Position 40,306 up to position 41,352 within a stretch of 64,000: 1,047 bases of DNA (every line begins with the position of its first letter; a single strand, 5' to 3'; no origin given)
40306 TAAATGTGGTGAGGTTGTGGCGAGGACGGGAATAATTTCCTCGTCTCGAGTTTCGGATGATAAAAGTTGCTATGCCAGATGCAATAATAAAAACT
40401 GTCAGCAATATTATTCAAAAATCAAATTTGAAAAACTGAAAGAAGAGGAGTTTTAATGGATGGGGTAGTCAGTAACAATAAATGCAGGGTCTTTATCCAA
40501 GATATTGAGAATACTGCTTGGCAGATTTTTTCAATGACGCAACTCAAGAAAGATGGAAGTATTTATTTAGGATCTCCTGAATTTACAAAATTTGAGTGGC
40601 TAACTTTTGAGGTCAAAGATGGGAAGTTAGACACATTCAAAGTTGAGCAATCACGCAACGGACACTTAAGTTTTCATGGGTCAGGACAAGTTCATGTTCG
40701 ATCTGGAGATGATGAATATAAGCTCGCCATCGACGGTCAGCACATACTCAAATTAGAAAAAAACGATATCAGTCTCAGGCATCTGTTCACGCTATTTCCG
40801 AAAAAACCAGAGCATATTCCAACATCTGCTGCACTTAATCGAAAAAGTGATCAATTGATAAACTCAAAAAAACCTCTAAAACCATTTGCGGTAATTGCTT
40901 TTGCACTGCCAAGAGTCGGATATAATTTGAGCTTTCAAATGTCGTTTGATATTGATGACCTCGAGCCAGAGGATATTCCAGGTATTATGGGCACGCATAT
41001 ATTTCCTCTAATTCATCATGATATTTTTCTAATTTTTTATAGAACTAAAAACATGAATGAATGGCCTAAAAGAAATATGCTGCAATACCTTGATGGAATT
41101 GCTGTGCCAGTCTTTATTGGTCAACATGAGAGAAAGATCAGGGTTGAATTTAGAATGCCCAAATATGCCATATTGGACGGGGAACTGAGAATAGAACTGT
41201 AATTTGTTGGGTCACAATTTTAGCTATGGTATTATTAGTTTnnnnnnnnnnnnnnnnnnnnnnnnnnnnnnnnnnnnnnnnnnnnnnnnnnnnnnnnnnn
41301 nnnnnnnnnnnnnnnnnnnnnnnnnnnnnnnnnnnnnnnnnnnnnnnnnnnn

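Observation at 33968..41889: Tightly coupled 7-8 gene operon: STAND NTPase-nuclease, two HEPN-motif proteins and four orphan ORFs - candidate undescribed defence system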

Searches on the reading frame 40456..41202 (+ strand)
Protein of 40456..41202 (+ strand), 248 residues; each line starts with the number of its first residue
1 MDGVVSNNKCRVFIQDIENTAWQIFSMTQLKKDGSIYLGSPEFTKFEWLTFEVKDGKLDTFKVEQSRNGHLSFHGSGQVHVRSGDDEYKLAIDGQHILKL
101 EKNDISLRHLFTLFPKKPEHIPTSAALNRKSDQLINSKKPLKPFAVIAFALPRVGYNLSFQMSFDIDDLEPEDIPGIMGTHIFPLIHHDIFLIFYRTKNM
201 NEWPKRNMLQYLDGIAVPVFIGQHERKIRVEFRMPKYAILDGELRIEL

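Call 3: search_protein_families(library=pfam, proteins=[window:40456-41202:+], max_evalue=0.1)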
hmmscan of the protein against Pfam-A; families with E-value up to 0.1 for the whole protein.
window:40456-41202:+ (248 aa): 0 families

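Call 4: search_protein_families(library=padloc, proteins=[window:40456-41202:+], max_evalue=0.1)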
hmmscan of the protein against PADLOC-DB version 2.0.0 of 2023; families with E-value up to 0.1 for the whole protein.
window:40456-41202:+ (248 aa): 0 families

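Call 5: search_protein_families(library=ncbifam, proteins=[window:40456-41202:+], max_evalue=0.1)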
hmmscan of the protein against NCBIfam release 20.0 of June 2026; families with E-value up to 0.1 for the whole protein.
window:40456-41202:+ (248 aa): 0 families

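Call 6: search_protein_families(library=phrogs, proteins=[window:40456-41202:+], max_evalue=0.1)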
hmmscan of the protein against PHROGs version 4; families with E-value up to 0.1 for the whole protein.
window:40456-41202:+ (248 aa): 1 family
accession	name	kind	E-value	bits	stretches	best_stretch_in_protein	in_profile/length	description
phrog_12818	-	unknown function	0.092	14.1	0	48-67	23-42/52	-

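Call 9: find_encoding_contigs(protein=window:40456-41202:+, flank=10000, max_places=10)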
Protein window:40456-41202:+ (248 aa): 3 contigs read that carry it; 2 places shown.
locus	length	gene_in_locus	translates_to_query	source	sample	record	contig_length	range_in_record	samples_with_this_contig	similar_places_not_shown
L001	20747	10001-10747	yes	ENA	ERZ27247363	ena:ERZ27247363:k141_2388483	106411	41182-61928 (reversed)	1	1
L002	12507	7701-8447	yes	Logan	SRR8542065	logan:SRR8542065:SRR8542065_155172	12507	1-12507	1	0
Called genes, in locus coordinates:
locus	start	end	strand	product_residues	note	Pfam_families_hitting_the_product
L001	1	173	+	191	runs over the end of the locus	PF26887:Phage_T4_End_IV (faint)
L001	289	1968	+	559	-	PF20582:UPF0758_N, PF04002:RadC, PF00145:DNA_methylase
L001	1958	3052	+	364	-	PF09561:RE_HpaII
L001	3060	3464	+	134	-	PF03852:Vsr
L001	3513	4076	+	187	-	-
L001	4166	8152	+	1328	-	-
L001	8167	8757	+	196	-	-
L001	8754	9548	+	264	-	PF17419:MauJ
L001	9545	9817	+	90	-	-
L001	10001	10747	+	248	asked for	-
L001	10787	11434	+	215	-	-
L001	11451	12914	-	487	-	-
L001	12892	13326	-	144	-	-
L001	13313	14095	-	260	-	PF01555:N6_N4_Mtase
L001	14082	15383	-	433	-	PF01555:N6_N4_Mtase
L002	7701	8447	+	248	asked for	-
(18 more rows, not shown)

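Call 10: find_homologous_proteins(query=window:40456-41202:+, max_evalue=0.001)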
Query window:40456-41202:+ (248 aa): 31 proteins with E <= 0.001 among 281 candidates.
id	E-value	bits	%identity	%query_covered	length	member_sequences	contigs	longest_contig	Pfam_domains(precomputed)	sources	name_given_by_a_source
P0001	1.6e-159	547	96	100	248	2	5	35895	-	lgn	-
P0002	1.9e-129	448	76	100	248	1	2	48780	-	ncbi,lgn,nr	ncbi:MAG: hypothetical protein BWY19_00735 [bacterium ADurb.Bin212]|nr:MAG: hypothetical protein BWY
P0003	9.4e-124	430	75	100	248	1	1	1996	-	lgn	-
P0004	3.9e-114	398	67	100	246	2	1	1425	-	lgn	-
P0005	6.1e-110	384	66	98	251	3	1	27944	-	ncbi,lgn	ncbi:MAG: hypothetical protein V3574_01435 [Candidatus Moraniibacteriota bacterium]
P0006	1.4e-108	380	68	98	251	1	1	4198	-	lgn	-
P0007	3.9e-108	379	66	98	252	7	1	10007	-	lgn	-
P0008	1.8e-106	373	65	100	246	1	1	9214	-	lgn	-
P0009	1.8e-103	363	63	100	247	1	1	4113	-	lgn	-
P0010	1.5e-102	360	61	100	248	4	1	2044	-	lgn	-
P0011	2.1e-102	360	61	100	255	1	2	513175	-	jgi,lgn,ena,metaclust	metaclust:\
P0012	1.1e-101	357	62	98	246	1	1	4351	-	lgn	-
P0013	3.1e-100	353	60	98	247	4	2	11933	-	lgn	-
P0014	1.8e-98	347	61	98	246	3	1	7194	-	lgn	-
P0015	9.0e-97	341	59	98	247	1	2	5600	-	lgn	-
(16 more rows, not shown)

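Call 12: find_related_loci(query=A1, collection=genome_contigs, flank=10000)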
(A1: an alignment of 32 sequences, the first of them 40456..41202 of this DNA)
Query A1 (248 aa) in genome_contigs; peptide patterns used: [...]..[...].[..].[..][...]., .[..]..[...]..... (x = any residue, [..] = any of these).
29 stretches matched a pattern; 17 encode a relative of the query (tblastn E <= 1e-3); 17 distinct loci.
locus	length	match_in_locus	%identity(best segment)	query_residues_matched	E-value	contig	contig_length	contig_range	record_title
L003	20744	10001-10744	76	1-248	7e-134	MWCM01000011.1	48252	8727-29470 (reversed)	MAG: bacterium ADurb.Bin212 isolate ADurb.Bin212 BWY19_contig000011, whole genome shotgun sequence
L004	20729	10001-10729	66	5-248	1e-114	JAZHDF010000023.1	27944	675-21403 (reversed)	MAG: Candidatus Moraniibacteriota bacterium isolate Bin13Zod NODE_161_length_27944_cov_18.786583, whole genome shotgun s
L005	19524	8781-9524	56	1-248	5e-96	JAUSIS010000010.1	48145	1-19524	MAG: bacterium isolate E14_metabat.bin.267 E14_k141_1288513, whole genome shotgun sequence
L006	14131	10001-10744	55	1-248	1e-93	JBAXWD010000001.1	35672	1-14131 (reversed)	MAG: Candidatus Berkelbacteria bacterium isolate ELA704 MAG704_1, whole genome shotgun sequence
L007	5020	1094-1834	51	1-248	1e-88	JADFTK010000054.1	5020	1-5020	MAG: Patescibacteria group bacterium isolate B9T1L10 B9T1L10_NODE31319, whole genome shotgun sequence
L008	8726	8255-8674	70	7-146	3e-65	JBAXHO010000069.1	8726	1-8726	MAG: bacterium isolate ELA325 MAG325_69, whole genome shotgun sequence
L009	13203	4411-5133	40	11-248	5e-48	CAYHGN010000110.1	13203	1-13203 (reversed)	MAG TPA_asm: uncultured Sphingobacterium sp. isolate ERP119702_co1_112 genome assembly, contig: NODE_5863_length_13203_c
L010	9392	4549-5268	39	9-248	1e-46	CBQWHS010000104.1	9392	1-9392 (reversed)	MAG TPA_asm: uncultured Chryseosolibacter sp. isolate SRR11839389_concoct_92 genome assembly, contig: ERZ27397411.5169,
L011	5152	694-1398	39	9-248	1e-45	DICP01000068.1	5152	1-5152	MAG TPA_asm: Candidatus Mesolinea sp. UBA5823 UBA5823_contig_4874, whole genome shotgun sequence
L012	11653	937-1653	36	8-248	9e-45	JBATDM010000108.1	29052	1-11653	MAG: Pyrinomonadaceae bacterium isolate MFD10475_ilm_asm_bin22 k127_222104, whole genome shotgun sequence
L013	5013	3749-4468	36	5-248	2e-44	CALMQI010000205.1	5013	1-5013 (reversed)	MAG TPA_asm: uncultured Burkholderiales bacterium isolate SRR5739202_bin.26_CONCOCT_v1.1_MAG genome assembly, contig: ER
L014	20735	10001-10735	35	4-248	8e-43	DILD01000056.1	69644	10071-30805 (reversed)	MAG TPA_asm: Thiobacillus denitrificans isolate UBA5601 UBA5601_contig_6168, whole genome shotgun sequence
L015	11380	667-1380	37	11-248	3e-42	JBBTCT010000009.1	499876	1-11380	MAG: Planctomycetota bacterium isolate H51-bin301_1 H51_bin301_1_000000000009, whole genome shotgun sequence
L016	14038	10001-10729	35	7-248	8e-40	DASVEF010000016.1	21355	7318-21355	MAG TPA_asm: Thermoanaerobaculia bacterium isolate SMAG_U2053 k141_599872, whole genome shotgun sequence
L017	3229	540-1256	35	9-248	2e-37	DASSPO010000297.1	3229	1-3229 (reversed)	MAG TPA_asm: Bauldia sp. isolate SMAG_U1280 k141_355889, whole genome shotgun sequence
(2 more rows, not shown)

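Call 34: search_solved_structures(query=A1, max_evalue=1)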
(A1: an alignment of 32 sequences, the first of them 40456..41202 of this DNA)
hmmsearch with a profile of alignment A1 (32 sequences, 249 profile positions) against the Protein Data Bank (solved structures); distinct sequences matched with E-value up to 1: 8.
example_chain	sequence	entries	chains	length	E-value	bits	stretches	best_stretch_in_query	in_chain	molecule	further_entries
2gnv_A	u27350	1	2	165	0.015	18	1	79-152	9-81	Non-symbiotic hemoglobin 1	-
1d8u_A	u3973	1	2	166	0.084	15.5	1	79-152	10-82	NON-SYMBIOTIC HEMOGLOBIN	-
2gnw_A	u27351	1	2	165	0.17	14.5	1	79-152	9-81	Non-symbiotic hemoglobin 1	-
7z1u_A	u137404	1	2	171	0.44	13.2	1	84-152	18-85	Non-symbiotic hemoglobin class 1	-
6to4_A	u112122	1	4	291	0.49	13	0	199-226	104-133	Coenzyme F420-dependent NADP oxidoreductase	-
7zos_A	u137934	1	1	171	0.49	13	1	84-152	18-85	Non-symbiotic hemoglobin class 1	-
6toe_A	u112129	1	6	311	0.58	12.8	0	199-226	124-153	Coenzyme F420-dependent NADP oxidoreductase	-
2guz_B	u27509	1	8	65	0.87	12.2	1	9-55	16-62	Mitochondrial import inner membrane translocase subunit TIM16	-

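Call 42: predict_structure(alignment_id=A1)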
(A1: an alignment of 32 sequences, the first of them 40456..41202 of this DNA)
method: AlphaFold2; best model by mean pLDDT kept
length: 248 residues; sequences in the alignment: 32
mean_pLDDT: 80.8   pTM: 0.84
mean pLDDT of the five models: 80.8, 75.4, 74.8, 73.6, 73.4
residues with pLDDT >= 90: 81; 70-90: 101; 50-70: 62; < 50: 4
segments of 3 or more residues with pLDDT < 50: 1-4
pLDDT, mean of each block of 10 residues (from residue 1): 60 88 88 83 63 62 65 74 62 67 77 85 67 89 94 86 92 89 91 95 88 87 90 90 91
secondary structure, 60 per line:
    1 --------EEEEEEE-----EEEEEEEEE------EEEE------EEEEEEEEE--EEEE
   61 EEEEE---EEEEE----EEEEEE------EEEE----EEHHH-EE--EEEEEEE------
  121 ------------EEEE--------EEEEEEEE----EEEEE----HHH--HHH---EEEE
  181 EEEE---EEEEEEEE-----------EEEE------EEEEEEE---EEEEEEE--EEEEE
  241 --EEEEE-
elements in order: E9-15 E21-29 E36-39 E46-54 E57-65 E69-73 E78-83 E90-93 E108-114 E133-136 E145-152 E157-161 E177-184 E188-195 E207-210 E217-223 E227-233 E236-240 E243-247

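Call 48: find_related_loci(query=A1, collection=viral_contigs, flank=10000)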
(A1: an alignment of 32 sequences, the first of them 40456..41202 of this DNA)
Query A1 (248 aa) in viral_contigs; peptide patterns used: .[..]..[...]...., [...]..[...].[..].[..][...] (x = any residue, [..] = any of these).
23 stretches matched a pattern; 1 encode a relative of the query (tblastn E <= 1e-3); 1 distinct loci.
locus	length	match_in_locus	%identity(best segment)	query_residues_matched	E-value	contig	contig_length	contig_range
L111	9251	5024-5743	35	8-248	3e-43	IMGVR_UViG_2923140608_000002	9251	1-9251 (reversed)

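Call 49: fold_search(model_id=the predicted structure, library=pdb)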
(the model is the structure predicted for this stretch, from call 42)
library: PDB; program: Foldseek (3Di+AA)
matches with E <= 10: 451; with E <= 0.001: 0
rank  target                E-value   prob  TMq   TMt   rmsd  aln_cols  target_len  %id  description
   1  4bxr_B                2.4e-01  0.33  0.14  0.18  12.2        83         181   13  Structure of the wild-type TCP10 domain of Danio rerio CPAP in complex with a peptide of Danio rerio STIL (released 2013-09-25)
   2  5zn6_E                3.7e-01  0.04  0.12  0.07  16.2       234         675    8  Crystal structure of GH31 alpha-xylosidase from a soil metagenome (released 2019-04-10)
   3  3k73_O                3.9e-01  0.11  0.12  0.09   9.5        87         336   10  Crystal Structure of Phosphate bound Holo Glyceraldehyde-3-phosphate dehydrogenase 1 from MRSA252 at 2.5 Angstrom reso (released 2010-08-18)
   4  4v0m_D                3.9e-01  0.10  0.19  0.17  15.9       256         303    5  Crystal structure of BBS1N in complex with ARL6DN (released 2014-11-19)
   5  4a08_B                5.1e-01  0.10  0.19  0.14  18.0       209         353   10  Structure of hsDDB1-drDDB2 bound to a 13 bp CPD-duplex (purine at D-1 position) at 3.0 A resolution (CPD 1) (released 2011-11-30)
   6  5zn6_B                5.1e-01  0.05  0.14  0.07  15.6       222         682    8  Crystal structure of GH31 alpha-xylosidase from a soil metagenome (released 2019-04-10)
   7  5y2z_H                5.3e-01  0.03  0.14  0.12  19.3       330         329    8  Crystal structure of human LGI1 EPTP-ADAM22 complex (released 2018-05-02)
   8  3hq4_O                6.3e-01  0.09  0.12  0.09   9.5        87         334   10  Crystal Structure of C151S mutant of Glyceraldehyde-3-phosphate dehydrogenase 1 (GAPDH1) complexed with NAD from Staph (released 2010-06-23)
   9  3l4s_R                6.3e-01  0.08  0.12  0.09   9.5        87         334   10  Crystal structure of C151G mutant of Glyceraldehyde 3-phosphate dehydrogenase 1 (GAPDH1) from methicillin resistant St (released 2010-08-18)
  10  7ax0                  6.3e-01  0.05  0.17  0.13  20.1       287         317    9  Crystal structure of the computationally designed Scone-E protein co-crystallized with STA form a (released 2021-06-30)
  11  3vl1_A                6.3e-01  0.04  0.17  0.13  18.6       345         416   10  Crystal structure of yeast Rpn14 (released 2012-05-02)
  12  8ptx_B                7.0e-01  0.04  0.17  0.07  20.5       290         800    6  Cryo-EM structure of human Elp123 in complex with tRNA, acetyl-CoA, 5'-deoxyadenosine and methionine (released 2024-04-17)
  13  8d7u_A                7.0e-01  0.02  0.10  0.05  20.5       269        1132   10  Cereblon~DDB1 bound to CC-92480 with DDB1 in the linear conformation (released 2022-07-20)
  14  3k9q_O                7.7e-01  0.08  0.12  0.09   9.5        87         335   10  Crystal structure of C151G mutant of Glyceraldehyde 3-phosphate dehydrogenase 1 from Methicillin resistant Staphylococ (released 2010-08-18)
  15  3lvf_R                7.7e-01  0.08  0.12  0.09   9.6        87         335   10  Crystal Structure of holo Glyceraldehyde-3-phosphate dehydrogenase 1 (GAPDH1) from methicillin resistant Staphylococcu (released 2010-08-18)
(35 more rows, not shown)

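Call 68: fold_search(model_id=the predicted structure, library=viral)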
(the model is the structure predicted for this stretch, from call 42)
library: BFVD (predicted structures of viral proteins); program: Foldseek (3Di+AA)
matches with E <= 10: 270; with E <= 0.001: 1
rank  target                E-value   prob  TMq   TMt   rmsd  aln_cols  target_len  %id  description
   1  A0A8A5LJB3            3.8e-04  1.00  0.41  0.46  11.7       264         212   10  (no name in the UniProt tables at hand)
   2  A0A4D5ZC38            1.5e-01  0.05  0.13  0.06  21.6       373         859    8  DNA topoisomerase (ATP-hydrolyzing) [Burkholderia phage BcepSaruman]
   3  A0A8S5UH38            1.7e-01  0.08  0.12  0.10  21.2       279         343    8  Nucelotide kinase [Siphoviridae sp. ct0eR1]
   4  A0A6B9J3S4            2.8e-01  0.05  0.16  0.07  21.2       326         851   11  Uncharacterized protein [Photobacterium phage PDCC-1]
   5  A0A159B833            3.6e-01  0.02  0.07  0.06  20.4       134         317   10  Capsid vertex protein [Klebsiella phage PKO111]
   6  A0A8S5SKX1            4.5e-01  0.06  0.17  0.16  20.5       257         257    5  Lipoprotein [Siphoviridae sp. ct3ka12]
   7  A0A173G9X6            4.7e-01  0.04  0.12  0.11  19.8       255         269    8  Uncharacterized protein [Propionibacterium phage PFR2]
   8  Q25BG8                6.1e-01  0.06  0.18  0.10  21.0       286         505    7  Structural protein 27 [His1 virus (isolate Australia/Victoria)]
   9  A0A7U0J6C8            6.8e-01  0.06  0.16  0.12  40.9       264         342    7  (no name in the UniProt tables at hand)
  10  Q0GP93                6.8e-01  0.03  0.11  0.17  16.6       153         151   10  HSPV009 [Horsepox virus]
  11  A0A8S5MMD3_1          6.8e-01  0.02  0.11  0.04  37.2       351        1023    7  Baseplate J like protein [Siphoviridae sp. ctxc31]
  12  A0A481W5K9            8.4e-01  0.08  0.11  0.17  11.1        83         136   11  Uncharacterized protein [Fusobacterium phage Fnu1]
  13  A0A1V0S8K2            8.8e-01  0.02  0.14  0.12  27.0       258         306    8  Uncharacterized protein [Catovirus CTV1]
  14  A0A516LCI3            9.8e-01  0.04  0.17  0.13  20.1       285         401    6  (no name in the UniProt tables at hand)
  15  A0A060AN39            9.8e-01  0.01  0.09  0.06  18.9       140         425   11  (no name in the UniProt tables at hand)
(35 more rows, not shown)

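Call 78: search_protein_families(library=padloc, alignment_id=A1, max_evalue=0.01)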
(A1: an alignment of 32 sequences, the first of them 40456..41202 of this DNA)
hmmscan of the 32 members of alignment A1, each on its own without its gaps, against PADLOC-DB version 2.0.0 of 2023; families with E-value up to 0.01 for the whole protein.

A. member 1, window:40456-41202:+ (248 aa): 0 families

B. families by the number of members that match (of 32 scanned): 0 families

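Call 96: search_protein_families(library=pfam, proteins=[L003:8604-10004:+, L003:10872-12050:-, L005:7133-8758:+, L005:9545-9949:+, L009:3349-4365:+, L009:5697-6824:+, L006:9085-9726:+, L006:10964-11686:-, L004:8762-9388:+, L008:7503-8192:+], max_evalue=0.001)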
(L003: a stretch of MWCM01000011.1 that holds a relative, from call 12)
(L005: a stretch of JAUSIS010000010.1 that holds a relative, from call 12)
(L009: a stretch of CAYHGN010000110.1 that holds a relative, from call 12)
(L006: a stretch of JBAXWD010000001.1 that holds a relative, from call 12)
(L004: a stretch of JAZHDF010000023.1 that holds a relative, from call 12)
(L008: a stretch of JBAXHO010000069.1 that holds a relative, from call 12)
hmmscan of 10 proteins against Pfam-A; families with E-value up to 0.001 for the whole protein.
L003:8604-10004:+ (466 aa): 1 family
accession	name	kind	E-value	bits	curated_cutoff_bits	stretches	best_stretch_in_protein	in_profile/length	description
PF24042.1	DUF7351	-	0.00047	20.4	31.2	0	162-198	69-108/177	Domain of unknown function (DUF7351)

L003:10872-12050:- (392 aa): 0 families

L005:7133-8758:+ (541 aa): 5 families
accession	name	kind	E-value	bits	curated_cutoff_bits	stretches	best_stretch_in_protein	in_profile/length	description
PF00580.27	UvrD-helicase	-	6.3e-24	85.5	23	2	148-227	182-265/271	UvrD/REP helicase N-terminal domain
PF13245.12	AAA_19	-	6.2e-15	56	25.1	1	21-214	10-131/134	AAA domain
PF01443.25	Viral_helicase1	-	1.3e-06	28.8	21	0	168-255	53-137/228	Viral superfamily 1 RNA helicase core domain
PF13604.12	AAA_30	-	1.9e-05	24.9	27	0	13-72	9-68/191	AAA domain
PF13361.12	UvrD_C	-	3e-05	24.1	25.6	1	438-502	281-344/350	UvrD-like helicase C-terminal domain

L005:9545-9949:+ (134 aa): 0 families

L009:3349-4365:+ (338 aa): 0 families

L009:5697-6824:+ (375 aa): 1 family
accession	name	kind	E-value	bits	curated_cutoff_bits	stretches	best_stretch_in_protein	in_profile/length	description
PF06114.19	Peptidase_M78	-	3e-14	53.3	22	1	186-291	14-122/123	IrrE N-terminal-like domain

L006:9085-9726:+ (213 aa): 0 families

L006:10964-11686:- (240 aa): 1 family
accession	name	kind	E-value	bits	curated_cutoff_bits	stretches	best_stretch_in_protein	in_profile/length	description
PF13091.12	PLDc_2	-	7.7e-07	29.4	27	1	46-164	5-126/132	PLD-like domain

L004:8762-9388:+ (208 aa): 0 families

L008:7503-8192:+ (229 aa): 3 families
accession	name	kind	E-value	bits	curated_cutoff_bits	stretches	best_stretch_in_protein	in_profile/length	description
PF18780.6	HNH_repeat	-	4.7e-29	100.9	26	2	74-124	1-50/54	Homing endonuclease associated repeat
PF01844.29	HNH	-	6.4e-13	49.1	21.4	1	178-225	1-46/47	HNH endonuclease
PF14279.12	HNH_5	-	6.7e-09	36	27.5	1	178-226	1-46/56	HNH endonuclease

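Call 98: search_dna_similar(query=window:40456-41202:+, collection=plasmids, mode=protein, max_rows=8)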
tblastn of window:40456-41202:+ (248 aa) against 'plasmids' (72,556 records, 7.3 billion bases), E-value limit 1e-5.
No match.
